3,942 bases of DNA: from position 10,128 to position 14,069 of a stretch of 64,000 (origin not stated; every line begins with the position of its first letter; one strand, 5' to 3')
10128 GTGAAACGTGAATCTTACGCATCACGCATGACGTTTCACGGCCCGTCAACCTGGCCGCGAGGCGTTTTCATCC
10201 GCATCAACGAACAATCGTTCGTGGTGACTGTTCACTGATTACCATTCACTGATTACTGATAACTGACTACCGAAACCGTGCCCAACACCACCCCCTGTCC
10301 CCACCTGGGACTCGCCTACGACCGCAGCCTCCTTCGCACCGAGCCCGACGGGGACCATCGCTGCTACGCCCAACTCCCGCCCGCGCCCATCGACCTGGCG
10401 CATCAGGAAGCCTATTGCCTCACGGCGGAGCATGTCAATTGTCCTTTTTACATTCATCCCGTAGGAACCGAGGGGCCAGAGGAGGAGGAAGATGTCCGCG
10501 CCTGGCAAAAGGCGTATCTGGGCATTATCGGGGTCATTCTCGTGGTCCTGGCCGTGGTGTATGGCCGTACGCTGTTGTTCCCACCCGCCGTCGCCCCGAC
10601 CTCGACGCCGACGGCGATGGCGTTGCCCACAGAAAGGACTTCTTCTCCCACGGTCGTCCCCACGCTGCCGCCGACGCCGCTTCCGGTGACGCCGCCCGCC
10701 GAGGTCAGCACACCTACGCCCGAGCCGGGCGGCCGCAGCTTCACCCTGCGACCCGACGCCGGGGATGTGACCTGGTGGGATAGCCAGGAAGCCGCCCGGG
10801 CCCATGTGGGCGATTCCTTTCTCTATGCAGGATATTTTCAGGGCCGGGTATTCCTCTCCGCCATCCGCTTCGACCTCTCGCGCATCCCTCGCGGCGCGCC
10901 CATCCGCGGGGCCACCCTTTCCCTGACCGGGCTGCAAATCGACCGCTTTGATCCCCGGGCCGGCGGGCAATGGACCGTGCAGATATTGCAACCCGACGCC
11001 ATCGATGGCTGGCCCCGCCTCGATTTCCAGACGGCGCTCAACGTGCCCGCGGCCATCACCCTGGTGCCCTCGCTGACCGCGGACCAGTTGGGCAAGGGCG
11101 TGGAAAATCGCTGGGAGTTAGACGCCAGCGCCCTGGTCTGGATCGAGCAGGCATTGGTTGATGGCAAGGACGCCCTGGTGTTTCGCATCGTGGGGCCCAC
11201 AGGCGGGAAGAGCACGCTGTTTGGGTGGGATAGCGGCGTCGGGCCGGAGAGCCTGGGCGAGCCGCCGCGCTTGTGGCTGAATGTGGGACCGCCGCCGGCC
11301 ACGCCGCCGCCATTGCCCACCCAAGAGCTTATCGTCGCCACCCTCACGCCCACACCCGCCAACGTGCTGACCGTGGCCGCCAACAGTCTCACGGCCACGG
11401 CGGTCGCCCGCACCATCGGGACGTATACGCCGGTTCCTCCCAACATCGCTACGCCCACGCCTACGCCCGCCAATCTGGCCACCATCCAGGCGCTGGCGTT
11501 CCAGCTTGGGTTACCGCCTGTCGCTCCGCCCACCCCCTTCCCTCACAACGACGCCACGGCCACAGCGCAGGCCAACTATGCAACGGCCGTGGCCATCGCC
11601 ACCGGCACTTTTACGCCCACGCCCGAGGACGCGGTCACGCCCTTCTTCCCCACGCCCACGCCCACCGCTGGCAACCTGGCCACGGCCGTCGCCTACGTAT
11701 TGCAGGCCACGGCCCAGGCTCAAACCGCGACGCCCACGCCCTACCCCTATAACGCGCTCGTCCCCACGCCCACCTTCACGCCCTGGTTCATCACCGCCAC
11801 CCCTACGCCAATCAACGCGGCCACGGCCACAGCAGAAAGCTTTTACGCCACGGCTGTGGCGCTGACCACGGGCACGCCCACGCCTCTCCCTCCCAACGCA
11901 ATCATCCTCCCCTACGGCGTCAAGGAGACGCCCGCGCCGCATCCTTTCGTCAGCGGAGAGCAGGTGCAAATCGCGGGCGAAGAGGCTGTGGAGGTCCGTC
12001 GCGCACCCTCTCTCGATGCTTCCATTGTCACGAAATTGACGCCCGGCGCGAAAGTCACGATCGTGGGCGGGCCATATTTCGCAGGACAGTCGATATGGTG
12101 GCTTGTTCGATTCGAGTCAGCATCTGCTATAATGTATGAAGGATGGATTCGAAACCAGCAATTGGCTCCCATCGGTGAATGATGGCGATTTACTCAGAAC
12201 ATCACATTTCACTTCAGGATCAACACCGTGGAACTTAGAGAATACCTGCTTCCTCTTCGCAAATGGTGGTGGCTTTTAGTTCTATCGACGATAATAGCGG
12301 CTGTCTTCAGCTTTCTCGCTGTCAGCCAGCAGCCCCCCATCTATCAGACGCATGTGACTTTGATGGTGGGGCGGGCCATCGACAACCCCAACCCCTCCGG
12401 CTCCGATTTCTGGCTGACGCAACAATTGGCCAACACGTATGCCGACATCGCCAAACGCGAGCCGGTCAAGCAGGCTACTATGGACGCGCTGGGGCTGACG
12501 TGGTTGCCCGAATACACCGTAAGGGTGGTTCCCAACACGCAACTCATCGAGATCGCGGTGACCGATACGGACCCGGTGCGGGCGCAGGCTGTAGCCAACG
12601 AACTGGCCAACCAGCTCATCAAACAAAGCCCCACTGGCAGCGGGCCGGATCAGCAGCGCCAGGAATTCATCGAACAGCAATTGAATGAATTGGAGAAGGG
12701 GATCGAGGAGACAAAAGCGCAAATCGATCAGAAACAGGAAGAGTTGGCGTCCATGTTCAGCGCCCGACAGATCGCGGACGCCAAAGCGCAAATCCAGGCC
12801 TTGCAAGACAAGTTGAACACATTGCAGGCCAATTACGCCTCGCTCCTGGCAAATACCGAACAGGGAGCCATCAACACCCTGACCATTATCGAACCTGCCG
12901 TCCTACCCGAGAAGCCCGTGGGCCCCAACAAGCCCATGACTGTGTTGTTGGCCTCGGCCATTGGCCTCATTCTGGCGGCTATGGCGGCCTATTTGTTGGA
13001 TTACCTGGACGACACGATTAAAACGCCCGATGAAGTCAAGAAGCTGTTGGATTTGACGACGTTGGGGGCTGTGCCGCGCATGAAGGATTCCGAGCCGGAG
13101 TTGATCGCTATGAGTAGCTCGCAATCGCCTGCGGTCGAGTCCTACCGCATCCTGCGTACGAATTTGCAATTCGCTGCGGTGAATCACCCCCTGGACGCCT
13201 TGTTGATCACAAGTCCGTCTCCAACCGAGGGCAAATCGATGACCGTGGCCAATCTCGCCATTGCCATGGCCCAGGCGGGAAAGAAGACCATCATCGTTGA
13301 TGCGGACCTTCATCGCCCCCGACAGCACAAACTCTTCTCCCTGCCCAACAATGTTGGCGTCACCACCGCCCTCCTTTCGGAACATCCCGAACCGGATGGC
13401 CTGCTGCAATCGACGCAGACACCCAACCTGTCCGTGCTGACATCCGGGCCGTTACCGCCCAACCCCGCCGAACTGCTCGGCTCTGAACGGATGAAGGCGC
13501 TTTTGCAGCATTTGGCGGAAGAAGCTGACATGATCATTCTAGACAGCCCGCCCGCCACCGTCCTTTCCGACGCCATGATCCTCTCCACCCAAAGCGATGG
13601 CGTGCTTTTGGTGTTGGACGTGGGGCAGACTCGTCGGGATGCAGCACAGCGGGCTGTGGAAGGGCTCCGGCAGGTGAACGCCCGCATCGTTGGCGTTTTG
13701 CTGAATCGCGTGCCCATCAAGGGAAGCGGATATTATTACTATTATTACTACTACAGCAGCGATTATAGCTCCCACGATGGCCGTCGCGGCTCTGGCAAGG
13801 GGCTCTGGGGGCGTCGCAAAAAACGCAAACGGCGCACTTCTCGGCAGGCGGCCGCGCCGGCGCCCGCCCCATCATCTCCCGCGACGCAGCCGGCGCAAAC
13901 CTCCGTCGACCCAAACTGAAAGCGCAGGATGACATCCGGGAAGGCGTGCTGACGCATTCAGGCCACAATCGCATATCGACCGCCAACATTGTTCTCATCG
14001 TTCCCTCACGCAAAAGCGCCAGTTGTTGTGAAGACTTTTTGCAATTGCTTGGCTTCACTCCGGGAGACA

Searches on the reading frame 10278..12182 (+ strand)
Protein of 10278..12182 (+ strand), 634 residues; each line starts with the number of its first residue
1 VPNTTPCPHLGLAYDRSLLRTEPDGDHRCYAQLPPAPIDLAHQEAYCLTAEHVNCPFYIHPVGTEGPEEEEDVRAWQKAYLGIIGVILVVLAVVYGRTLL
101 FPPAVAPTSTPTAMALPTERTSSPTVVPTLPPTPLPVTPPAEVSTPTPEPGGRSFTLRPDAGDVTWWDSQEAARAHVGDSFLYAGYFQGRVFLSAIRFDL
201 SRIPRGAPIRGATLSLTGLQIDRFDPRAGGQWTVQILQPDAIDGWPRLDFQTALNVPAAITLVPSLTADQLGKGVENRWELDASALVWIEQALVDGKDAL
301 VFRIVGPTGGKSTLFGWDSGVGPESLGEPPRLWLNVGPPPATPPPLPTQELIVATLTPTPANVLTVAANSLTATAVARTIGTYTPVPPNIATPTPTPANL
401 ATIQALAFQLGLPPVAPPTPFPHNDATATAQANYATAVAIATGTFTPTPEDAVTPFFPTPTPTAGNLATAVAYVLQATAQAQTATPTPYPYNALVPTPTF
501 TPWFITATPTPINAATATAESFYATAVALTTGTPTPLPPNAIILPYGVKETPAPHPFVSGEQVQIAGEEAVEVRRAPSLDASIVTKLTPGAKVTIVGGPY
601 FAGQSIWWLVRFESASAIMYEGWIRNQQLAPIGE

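Call 57: search_protein_families(library=pfam, proteins=[window:10278-12182:+], max_evalue=0.001)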
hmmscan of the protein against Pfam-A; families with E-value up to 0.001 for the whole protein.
window:10278-12182:+ (634 aa): 1 family
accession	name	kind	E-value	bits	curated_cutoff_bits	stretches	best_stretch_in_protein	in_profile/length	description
PF08239.17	SH3_3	-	9.1e-05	23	27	1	570-612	2-41/54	Bacterial SH3 domain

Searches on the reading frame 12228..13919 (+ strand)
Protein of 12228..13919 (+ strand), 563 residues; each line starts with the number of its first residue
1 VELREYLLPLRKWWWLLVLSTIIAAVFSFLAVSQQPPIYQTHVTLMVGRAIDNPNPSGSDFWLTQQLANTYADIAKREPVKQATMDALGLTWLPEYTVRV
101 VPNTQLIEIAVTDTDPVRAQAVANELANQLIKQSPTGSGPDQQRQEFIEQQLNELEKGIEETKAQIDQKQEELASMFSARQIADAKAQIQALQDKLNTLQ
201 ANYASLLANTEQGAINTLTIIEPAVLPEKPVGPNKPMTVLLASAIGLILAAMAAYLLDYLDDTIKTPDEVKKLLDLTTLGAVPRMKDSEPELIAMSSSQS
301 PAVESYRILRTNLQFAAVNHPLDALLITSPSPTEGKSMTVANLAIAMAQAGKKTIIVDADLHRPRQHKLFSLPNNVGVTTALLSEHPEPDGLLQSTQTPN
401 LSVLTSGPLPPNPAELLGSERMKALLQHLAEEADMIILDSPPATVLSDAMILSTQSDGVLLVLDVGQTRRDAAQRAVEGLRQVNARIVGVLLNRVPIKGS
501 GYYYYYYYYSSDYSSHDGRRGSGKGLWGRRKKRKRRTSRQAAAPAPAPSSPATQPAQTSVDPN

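Call 57: search_protein_families(library=pfam, proteins=[window:12228-13919:+], max_evalue=0.001)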
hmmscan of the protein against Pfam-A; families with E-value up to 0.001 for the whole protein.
window:12228-13919:+ (563 aa): 5 families
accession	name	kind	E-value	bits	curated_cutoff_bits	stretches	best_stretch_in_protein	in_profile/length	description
PF10609.15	ParA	-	2.7e-10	40.5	27.1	1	335-493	16-173/246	NUBPL iron-transfer P-loop NTPase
PF13614.12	AAA_31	-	7e-09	36.3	27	1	335-483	14-160/177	AAA domain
PF01656.29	CbiA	-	1.3e-06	28.8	25.4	1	327-495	3-83/125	CobQ/CobB/MinD/ParA nucleotide binding domain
PF13807.11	GNVR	-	1.4e-06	28.6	27.7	1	206-255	23-78/82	G-rich domain on putative tyrosine kinase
PF02706.20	Wzz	-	5.9e-05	23.7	25.5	1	2-85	4-88/91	Chain length determinant protein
